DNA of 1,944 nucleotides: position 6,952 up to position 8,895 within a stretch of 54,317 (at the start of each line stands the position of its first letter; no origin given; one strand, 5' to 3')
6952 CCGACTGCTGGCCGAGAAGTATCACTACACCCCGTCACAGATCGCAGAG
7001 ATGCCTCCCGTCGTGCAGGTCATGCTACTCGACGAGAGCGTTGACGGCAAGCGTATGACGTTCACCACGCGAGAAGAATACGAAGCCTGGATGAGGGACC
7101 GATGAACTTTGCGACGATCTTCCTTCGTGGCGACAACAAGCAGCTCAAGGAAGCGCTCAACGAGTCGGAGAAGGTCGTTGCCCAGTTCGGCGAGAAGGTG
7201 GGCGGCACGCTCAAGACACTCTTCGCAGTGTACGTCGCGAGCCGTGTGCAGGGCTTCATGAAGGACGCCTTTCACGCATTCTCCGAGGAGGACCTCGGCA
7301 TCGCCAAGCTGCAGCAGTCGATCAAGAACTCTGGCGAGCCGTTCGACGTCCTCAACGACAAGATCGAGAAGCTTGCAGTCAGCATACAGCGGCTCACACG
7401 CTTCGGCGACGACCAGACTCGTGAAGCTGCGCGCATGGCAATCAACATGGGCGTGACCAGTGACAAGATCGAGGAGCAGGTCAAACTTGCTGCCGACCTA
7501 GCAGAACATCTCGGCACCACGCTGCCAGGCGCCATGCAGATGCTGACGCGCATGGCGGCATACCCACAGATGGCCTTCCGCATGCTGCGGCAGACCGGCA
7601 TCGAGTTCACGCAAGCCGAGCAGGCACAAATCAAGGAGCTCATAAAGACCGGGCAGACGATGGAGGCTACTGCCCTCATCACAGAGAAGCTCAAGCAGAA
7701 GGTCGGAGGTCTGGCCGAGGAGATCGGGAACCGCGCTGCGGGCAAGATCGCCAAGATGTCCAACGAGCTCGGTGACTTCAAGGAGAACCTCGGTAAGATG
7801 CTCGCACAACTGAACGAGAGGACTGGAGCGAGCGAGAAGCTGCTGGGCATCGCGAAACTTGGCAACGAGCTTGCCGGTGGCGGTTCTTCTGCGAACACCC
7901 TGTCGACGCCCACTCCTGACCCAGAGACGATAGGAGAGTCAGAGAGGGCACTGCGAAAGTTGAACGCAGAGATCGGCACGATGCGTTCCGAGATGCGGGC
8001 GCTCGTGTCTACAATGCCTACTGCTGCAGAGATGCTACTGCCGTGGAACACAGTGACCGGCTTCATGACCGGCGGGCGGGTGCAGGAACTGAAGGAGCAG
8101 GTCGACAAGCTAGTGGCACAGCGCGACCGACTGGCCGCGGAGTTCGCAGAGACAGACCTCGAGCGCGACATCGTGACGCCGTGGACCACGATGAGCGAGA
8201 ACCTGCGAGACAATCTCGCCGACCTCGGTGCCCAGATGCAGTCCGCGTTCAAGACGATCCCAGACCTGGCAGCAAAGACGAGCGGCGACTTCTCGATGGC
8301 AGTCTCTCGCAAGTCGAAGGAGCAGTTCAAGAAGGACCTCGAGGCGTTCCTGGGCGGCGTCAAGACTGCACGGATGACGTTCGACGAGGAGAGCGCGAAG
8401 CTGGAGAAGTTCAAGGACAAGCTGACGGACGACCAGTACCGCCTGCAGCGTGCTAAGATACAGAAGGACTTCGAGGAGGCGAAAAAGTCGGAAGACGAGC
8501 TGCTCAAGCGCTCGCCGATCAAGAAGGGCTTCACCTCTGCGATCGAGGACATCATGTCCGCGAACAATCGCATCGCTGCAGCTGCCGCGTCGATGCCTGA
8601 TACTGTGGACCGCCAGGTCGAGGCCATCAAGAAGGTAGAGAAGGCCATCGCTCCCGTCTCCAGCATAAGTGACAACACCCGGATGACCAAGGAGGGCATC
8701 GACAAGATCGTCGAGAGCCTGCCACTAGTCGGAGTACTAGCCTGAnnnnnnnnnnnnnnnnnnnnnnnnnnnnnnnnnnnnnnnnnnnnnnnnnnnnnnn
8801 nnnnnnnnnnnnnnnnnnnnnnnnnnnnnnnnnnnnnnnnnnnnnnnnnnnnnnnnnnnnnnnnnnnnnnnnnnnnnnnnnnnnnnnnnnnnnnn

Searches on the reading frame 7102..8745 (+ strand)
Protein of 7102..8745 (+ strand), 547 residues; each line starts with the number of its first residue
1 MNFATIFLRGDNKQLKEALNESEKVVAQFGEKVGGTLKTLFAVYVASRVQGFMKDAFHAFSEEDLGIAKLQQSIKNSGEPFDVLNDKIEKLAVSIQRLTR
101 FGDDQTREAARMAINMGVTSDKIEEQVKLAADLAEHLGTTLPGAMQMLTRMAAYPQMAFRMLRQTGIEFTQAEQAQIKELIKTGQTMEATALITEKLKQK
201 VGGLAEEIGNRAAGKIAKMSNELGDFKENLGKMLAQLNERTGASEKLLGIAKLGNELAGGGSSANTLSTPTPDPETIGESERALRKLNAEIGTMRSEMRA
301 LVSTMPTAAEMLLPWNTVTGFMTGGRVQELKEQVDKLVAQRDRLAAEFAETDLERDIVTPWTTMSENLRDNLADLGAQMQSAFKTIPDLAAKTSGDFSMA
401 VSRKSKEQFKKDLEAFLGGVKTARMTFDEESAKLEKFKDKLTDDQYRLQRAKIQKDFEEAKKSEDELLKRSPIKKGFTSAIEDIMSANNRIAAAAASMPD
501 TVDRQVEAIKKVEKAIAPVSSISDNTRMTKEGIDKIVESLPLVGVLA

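Call 40: search_protein_families(library=pfam, proteins=[window:7102-8745:+], max_evalue=0.01)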
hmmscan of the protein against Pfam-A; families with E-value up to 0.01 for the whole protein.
window:7102-8745:+ (547 aa): 2 families
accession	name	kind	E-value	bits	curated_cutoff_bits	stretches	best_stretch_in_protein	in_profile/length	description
PF06791.18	TMP_2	-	2.4e-06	27.8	30.2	1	14-177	47-207/208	Prophage tail length tape measure protein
PF06103.16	DUF948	-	0.0015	19.1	37.2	0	475-519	43-87/89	Bacterial protein of unknown function (DUF948)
